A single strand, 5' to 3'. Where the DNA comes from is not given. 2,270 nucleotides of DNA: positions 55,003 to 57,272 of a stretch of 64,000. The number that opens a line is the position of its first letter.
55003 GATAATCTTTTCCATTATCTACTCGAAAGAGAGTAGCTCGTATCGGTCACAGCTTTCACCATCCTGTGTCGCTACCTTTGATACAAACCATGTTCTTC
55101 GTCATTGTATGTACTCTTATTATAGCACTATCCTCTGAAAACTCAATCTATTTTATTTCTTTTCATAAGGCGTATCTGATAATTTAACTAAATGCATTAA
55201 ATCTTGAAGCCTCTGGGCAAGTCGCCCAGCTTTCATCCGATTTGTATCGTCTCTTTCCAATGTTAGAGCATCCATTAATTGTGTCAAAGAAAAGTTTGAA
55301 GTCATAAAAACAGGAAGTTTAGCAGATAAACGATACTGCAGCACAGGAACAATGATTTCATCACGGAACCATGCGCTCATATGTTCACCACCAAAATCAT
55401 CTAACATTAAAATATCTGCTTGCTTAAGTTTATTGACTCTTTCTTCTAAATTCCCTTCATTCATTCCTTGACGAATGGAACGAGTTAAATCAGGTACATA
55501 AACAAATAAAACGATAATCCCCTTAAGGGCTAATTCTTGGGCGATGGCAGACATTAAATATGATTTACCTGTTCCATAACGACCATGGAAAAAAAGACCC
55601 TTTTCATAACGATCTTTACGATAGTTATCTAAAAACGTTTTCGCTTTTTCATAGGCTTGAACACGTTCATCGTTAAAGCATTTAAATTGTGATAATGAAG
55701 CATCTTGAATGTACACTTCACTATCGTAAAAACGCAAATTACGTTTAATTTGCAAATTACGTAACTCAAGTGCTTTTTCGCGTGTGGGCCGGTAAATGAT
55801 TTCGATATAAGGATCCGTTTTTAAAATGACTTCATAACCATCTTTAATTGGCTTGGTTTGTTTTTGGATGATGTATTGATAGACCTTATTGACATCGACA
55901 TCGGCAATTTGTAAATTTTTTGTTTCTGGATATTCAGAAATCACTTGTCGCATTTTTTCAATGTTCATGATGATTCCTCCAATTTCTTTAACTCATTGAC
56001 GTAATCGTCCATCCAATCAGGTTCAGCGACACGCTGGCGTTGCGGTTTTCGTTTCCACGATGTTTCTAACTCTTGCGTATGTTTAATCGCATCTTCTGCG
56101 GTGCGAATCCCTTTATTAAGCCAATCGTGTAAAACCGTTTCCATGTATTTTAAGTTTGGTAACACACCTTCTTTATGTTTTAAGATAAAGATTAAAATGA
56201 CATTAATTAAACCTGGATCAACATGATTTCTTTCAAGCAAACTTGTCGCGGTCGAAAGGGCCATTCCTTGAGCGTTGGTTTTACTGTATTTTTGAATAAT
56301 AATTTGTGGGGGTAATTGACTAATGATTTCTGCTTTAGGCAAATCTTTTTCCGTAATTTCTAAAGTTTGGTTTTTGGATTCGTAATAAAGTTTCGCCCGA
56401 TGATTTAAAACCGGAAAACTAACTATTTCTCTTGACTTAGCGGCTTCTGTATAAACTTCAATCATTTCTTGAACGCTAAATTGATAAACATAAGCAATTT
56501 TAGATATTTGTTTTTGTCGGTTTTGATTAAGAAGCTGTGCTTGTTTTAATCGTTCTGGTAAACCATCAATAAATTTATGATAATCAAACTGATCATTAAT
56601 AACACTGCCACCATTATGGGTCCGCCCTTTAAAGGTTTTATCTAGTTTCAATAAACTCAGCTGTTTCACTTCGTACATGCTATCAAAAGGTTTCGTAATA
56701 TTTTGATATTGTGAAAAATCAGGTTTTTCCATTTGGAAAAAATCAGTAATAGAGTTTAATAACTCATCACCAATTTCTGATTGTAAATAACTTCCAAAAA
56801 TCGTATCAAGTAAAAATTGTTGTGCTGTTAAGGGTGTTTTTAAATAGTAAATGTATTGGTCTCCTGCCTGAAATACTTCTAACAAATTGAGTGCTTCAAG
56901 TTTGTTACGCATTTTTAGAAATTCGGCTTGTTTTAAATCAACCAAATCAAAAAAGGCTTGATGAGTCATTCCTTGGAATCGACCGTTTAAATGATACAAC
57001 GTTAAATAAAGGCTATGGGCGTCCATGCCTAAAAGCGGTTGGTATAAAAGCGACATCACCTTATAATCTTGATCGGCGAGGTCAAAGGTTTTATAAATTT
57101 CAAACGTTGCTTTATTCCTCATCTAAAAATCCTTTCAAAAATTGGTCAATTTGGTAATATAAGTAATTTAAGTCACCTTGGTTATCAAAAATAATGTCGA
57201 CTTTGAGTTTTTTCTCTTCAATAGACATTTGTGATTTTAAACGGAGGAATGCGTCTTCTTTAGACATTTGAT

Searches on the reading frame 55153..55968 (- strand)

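Call 70: search_protein_families(library=pfam, proteins=[window:55153-55968:-], max_evalue=0.1)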
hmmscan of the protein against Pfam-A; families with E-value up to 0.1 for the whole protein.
window:55153-55968:- (271 aa): 19 families
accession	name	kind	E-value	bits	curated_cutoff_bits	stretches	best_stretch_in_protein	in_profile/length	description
PF01695.23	IstB_IS21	-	8.6e-12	45.5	24.1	1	123-234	93-202/238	IstB-like ATP binding protein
PF00004.35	AAA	-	1.8e-06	28.9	21.2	1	126-192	2-66/131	ATPase family associated with various cellular activities (AAA)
PF00308.24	Bac_DnaA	-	5.8e-06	27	23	1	105-192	19-106/162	Bacterial DnaA ATPAse domain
PF24883.2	NPHP3_N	-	0.0018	18.9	24.8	1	114-158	14-58/164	Nephrocystin 3, N-terminal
PF06309.17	Torsin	-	0.002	18.7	27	1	119-156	50-87/127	Torsin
PF00910.28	RNA_helicase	-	0.0038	18.1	21.5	1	126-196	2-62/105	RNA helicase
PF05970.20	PIF1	-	0.0049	16.9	25.9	1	122-156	22-56/223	PIF1-like helicase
PF10923.14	BrxC_BrxD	-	0.0091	15.4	22.2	1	126-158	53-85/414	BREX system ATP-binding protein BrxC/D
PF13191.12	AAA_16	-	0.011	16.6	32.6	1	113-165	16-73/167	AAA ATPase domain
PF13401.12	AAA_22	-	0.012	16.4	27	1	122-166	5-51/130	AAA domain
PF03969.22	AFG1_ATPase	-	0.013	14.9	27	1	107-148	46-87/361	AFG1-like ATPase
PF04851.21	ResIII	-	0.025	14.9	22.5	1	106-156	12-59/164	Type III restriction enzyme, res subunit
PF05673.19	DUF815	-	0.044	13.4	23.8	1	91-195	26-119/249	Protein of unknown function (DUF815)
PF01637.24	ATPase_2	-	0.051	13.8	33.2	0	125-180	23-73/225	ATPase domain predominantly from Archaea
PF00931.28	NB-ARC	-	0.058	13.1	23.5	0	107-258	6-97/248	NB-ARC domain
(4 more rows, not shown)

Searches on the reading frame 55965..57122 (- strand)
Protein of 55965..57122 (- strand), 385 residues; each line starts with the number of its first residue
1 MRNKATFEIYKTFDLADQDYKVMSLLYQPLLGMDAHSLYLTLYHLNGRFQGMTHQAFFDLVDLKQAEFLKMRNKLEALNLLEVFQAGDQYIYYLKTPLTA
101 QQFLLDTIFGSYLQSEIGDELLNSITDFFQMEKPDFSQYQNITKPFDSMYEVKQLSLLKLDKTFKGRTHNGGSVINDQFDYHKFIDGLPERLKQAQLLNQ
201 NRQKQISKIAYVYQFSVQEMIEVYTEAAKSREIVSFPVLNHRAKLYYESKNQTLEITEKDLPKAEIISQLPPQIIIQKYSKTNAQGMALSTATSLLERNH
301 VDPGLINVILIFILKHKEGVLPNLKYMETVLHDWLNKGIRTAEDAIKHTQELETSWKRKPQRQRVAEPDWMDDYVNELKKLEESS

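Call 70: search_protein_families(library=pfam, proteins=[window:55965-57122:-], max_evalue=0.1)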
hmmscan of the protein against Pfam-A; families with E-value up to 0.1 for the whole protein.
window:55965-57122:- (385 aa): 4 families
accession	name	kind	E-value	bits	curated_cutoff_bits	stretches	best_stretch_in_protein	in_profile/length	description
PF07261.16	DnaB_2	-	3.5e-10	39.9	22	1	276-348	4-73/74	Replication initiation and membrane attachment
PF00406.28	ADK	-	0.014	16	26.8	1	180-221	74-115/151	Adenylate kinase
PF25240.1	PUB2_N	-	0.017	15.5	29.5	0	120-215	7-95/140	PUB2-like, N-terminal domain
PF18699.6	MRPL52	-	0.033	14.9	26.6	1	172-232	17-76/92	Mitoribosomal protein mL52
